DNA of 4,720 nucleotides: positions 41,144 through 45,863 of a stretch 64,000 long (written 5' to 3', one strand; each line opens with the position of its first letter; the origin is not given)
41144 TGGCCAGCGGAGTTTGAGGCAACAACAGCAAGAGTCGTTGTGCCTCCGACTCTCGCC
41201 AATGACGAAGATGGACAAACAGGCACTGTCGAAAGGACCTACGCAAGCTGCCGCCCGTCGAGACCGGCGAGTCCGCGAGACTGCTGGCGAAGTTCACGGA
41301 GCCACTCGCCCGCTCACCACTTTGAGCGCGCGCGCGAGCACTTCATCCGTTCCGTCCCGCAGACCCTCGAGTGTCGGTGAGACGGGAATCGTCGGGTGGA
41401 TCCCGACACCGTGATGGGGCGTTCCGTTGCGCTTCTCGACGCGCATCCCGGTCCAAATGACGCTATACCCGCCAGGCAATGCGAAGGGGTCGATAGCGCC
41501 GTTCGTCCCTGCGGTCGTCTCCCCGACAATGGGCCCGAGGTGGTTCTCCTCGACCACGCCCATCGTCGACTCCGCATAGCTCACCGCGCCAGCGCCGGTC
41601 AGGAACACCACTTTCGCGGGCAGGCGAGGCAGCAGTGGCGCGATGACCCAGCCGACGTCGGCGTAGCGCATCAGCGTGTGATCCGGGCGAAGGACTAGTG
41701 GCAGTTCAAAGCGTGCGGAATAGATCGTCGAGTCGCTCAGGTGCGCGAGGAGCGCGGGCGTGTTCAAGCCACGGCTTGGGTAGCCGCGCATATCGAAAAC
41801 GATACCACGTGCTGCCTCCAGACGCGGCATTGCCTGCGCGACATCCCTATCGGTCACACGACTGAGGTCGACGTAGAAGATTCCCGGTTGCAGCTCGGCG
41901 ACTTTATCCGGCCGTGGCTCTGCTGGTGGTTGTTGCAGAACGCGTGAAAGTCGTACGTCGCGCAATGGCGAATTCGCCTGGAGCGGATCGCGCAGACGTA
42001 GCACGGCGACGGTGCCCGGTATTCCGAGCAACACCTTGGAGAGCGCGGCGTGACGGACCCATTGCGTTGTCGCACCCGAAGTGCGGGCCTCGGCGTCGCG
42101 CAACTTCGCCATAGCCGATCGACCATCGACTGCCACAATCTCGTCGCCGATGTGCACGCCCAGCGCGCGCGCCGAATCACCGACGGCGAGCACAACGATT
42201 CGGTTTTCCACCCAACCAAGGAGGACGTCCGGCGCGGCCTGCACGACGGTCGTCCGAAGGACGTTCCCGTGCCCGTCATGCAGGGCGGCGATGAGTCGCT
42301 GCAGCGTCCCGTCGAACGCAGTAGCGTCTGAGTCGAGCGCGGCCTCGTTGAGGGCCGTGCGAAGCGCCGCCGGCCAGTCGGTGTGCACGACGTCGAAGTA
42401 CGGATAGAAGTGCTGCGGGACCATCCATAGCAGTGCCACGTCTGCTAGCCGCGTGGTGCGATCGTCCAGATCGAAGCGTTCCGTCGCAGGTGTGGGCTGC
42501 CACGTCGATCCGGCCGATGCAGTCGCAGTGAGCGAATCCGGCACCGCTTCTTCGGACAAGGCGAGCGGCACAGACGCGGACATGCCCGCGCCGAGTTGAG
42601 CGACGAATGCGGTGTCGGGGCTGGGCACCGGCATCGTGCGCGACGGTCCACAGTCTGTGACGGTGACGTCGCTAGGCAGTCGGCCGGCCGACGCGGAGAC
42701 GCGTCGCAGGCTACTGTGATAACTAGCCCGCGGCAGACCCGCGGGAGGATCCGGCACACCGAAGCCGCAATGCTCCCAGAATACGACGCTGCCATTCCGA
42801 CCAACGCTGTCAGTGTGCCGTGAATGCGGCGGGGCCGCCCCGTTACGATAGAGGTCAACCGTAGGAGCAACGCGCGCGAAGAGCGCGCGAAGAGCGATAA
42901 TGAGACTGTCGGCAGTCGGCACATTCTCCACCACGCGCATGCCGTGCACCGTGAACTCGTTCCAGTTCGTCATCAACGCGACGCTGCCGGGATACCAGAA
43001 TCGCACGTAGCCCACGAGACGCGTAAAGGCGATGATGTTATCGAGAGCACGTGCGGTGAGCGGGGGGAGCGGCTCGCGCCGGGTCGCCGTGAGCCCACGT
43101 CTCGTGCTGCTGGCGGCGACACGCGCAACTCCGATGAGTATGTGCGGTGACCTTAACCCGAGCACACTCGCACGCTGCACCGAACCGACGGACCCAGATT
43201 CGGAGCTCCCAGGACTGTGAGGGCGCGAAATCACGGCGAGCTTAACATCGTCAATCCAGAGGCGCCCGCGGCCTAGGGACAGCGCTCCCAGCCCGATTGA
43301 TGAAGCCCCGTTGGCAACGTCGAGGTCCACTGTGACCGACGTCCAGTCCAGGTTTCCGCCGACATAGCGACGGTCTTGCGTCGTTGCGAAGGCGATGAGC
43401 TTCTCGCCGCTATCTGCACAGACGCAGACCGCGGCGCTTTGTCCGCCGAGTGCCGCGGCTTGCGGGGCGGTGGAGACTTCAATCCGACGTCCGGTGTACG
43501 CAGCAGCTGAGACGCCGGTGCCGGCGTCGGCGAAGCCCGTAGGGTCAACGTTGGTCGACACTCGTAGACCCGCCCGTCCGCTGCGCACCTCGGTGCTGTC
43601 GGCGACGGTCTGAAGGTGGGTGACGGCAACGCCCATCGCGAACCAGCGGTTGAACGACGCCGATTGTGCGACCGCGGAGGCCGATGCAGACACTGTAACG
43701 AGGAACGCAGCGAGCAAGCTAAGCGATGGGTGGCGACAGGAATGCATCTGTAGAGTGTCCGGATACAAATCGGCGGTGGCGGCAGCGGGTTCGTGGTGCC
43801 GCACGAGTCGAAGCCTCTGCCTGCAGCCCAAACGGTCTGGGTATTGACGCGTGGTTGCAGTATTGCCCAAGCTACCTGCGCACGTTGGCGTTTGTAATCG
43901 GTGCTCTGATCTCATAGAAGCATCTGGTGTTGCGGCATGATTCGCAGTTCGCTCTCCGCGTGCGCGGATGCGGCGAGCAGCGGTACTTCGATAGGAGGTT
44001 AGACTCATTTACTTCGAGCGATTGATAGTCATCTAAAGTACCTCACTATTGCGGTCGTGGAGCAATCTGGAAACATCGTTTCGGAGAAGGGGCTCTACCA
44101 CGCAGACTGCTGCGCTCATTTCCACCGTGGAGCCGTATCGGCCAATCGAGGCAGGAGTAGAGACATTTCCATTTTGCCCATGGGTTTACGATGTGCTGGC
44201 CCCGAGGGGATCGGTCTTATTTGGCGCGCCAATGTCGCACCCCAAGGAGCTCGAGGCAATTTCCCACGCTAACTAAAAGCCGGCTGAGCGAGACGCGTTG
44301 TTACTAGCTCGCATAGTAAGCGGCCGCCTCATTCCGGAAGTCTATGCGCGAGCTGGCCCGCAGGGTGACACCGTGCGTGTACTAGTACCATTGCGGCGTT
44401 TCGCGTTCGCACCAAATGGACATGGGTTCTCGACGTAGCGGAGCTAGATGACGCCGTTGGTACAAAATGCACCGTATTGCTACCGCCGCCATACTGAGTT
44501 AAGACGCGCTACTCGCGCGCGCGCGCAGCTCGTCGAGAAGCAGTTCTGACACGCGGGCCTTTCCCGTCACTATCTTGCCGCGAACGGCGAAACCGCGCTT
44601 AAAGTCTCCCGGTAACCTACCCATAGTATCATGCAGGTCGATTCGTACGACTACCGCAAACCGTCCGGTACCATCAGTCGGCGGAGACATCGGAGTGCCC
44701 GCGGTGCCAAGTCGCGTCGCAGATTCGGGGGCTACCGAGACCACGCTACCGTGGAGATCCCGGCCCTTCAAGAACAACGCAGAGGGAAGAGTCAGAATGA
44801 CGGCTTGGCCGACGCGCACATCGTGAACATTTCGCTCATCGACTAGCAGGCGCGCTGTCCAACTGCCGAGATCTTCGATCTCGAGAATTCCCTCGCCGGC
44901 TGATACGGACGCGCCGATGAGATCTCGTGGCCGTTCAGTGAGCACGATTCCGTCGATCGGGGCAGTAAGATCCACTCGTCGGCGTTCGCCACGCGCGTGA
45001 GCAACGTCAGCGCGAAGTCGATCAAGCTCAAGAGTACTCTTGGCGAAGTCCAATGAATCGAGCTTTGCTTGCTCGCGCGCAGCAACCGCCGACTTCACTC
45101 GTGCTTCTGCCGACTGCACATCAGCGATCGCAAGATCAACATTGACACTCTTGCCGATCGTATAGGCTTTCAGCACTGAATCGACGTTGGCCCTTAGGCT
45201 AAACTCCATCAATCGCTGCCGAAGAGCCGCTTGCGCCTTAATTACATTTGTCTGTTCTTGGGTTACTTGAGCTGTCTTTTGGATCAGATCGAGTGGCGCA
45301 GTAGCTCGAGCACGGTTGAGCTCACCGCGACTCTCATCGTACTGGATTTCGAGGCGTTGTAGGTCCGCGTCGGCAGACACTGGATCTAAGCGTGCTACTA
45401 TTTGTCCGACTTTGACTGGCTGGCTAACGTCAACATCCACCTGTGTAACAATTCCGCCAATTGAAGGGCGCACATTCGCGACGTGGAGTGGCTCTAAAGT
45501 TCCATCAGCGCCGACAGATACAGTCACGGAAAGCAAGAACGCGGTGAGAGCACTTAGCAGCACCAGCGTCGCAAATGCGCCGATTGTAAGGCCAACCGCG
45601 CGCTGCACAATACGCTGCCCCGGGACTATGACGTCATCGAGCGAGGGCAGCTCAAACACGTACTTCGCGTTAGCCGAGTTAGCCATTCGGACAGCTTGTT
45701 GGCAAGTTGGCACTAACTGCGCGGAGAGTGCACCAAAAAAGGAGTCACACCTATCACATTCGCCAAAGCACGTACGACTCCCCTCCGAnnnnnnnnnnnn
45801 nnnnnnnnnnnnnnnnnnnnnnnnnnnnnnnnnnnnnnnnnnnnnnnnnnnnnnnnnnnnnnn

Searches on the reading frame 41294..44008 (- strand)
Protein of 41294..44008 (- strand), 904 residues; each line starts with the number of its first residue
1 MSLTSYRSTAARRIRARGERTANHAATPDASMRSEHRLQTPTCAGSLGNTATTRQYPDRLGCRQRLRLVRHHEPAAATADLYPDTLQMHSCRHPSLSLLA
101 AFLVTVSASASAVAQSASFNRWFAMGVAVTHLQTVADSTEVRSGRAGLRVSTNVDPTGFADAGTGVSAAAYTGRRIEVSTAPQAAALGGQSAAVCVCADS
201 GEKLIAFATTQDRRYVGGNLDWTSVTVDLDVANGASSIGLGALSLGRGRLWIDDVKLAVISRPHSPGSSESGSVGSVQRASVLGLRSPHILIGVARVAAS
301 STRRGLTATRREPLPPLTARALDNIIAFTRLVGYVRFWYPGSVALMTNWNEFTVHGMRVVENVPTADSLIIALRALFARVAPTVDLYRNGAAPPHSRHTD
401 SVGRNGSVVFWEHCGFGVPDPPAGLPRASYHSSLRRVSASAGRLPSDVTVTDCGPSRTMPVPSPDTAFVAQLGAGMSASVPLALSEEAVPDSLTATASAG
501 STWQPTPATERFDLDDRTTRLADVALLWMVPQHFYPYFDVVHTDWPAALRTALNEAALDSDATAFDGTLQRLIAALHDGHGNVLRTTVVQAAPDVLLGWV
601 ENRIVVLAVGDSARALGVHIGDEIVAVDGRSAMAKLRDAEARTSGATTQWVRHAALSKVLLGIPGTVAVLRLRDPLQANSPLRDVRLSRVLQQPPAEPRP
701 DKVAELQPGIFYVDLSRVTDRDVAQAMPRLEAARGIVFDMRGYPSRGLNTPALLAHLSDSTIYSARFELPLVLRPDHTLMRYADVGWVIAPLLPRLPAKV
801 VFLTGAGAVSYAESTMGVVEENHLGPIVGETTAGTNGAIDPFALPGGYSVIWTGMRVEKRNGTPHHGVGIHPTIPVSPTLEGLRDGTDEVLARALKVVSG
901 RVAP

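Call 4: search_protein_families(library=pfam, proteins=[window:41294-44008:-], max_evalue=0.01)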
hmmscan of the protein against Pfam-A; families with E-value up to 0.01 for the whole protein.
window:41294-44008:- (904 aa): 1 family
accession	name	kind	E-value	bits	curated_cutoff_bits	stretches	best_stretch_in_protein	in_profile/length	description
PF03572.23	Peptidase_S41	-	1.7e-09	37.9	24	1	797-876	86-165/165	Peptidase family S41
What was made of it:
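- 41294..44008 (-): S41-family peptidase-like protein (904 aa). It lies between HlyD and the 212/207 gene pair. It may act as a trimming protease or in immunity. Its membership of the cluster is inferred from position only. Pfam Peptidase_S41 1.7e-09 (call 4).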

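Call 5: search_protein_families(library=ncbifam, proteins=[window:41294-44008:-], max_evalue=0.01)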
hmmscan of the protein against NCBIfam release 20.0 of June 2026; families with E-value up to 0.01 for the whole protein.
window:41294-44008:- (904 aa): 2 families
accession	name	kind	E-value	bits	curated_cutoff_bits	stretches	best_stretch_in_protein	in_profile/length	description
NF033424.1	chlamy_CPAF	equivalog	0.00036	19.3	250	0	564-648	79-166/564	protease-like activity factor CPAF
TIGR00225.1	prc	subfamily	0.0013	17.8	218.6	0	799-879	237-317/335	C-terminal processing peptidase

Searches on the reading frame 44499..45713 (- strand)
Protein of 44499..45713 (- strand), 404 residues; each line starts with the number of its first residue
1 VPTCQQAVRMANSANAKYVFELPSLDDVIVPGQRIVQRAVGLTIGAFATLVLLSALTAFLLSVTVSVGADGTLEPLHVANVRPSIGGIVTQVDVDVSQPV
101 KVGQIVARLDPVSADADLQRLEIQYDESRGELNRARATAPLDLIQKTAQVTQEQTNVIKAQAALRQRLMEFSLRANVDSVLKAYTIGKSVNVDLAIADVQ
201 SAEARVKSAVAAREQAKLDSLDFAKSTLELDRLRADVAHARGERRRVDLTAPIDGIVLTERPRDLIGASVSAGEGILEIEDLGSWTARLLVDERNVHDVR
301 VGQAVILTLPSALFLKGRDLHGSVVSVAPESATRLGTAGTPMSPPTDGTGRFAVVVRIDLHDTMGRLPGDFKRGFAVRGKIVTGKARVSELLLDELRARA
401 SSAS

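Call 4: search_protein_families(library=pfam, proteins=[window:44499-45713:-], max_evalue=0.01)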
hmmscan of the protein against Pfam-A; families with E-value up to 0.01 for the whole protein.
window:44499-45713:- (404 aa): 3 families
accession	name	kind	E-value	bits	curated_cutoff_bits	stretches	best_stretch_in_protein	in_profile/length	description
PF13437.12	HlyD_3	-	8.2e-11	43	22.2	1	249-335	2-84/106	HlyD family secretion protein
PF16576.10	HlyD_D23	-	2e-10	40.8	30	1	78-330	19-187/214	Barrel-sandwich domain of CusB or HlyD membrane-fusion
PF13533.13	Biotin_lipoyl_2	-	0.0039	17.4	29.8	0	80-110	2-32/32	Biotin-lipoyl like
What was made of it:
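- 44499..45713 (-): HlyD-family periplasmic adaptor (404 aa). Pfam HlyD_3 and HlyD_D23 (call 4).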

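Call 5: search_protein_families(library=ncbifam, proteins=[window:44499-45713:-], max_evalue=0.01)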
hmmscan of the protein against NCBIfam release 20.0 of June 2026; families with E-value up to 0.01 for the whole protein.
window:44499-45713:- (404 aa): 13 families
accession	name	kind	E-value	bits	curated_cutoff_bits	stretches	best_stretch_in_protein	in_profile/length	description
TIGR01843.1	type_I_hlyD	subfamily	3.5e-20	72.4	208.65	2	38-168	2-138/422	HlyD family type I secretion periplasmic adaptor subunit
TIGR01730.1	RND_mfp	subfamily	5.9e-20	71.5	94.9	2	64-199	12-165/322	efflux RND transporter periplasmic adaptor subunit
TIGR00998.1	8a0101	subfamily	4.1e-17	62.1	390.8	1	79-336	43-290/334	EmrA/EmrK family multidrug efflux transporter periplasmic adaptor subunit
NF002939.0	PRK03598.1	equivalog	1.3e-12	47.6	393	1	85-329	51-282/332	secretion protein HlyD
NF007785.0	PRK10476.1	equivalog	1.7e-11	43.6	376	1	69-327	40-284/347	multidrug transporter subunit MdtN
TIGR00999.1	8a0102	subfamily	1.4e-07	30.9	319.3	1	221-330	67-170/271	CzcB/NccB family metal efflux transporter periplasmic adaptor subunit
NF033138.2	RND-peri-MexC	equivalog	1.1e-06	28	625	1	63-155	48-141/375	MexC family multidrug efflux RND transporter periplasmic adaptor subunit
NF045904.1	RND-peri-MexE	equivalog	2.2e-05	23.5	714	1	71-156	56-142/390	multidrug efflux RND transporter periplasmic adaptor subunit MexE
NF007132.1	PRK09578.1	equivalog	2.3e-05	23.4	512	1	60-139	47-119/396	MexX/AxyX family multidrug efflux RND transporter periplasmic adaptor subunit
TIGR03794.1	NHLM_micro_HlyD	equivalog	5e-05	22.4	156.2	1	42-170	21-143/421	NHLP bacteriocin system secretion protein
NF008606.0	PRK11578.1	equivalog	0.00014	21.2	342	1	65-168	48-146/371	macrolide transporter subunit MacA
NF007362.0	PRK09859.1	equivalog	0.00019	20.7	738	1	62-206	45-179/385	multidrug transporter subunit MdtE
NF033834.1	RND_adapt_MexA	exception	0.0017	17.6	750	1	62-241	47-218/373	multidrug efflux RND transporter periplasmic adaptor subunit MexA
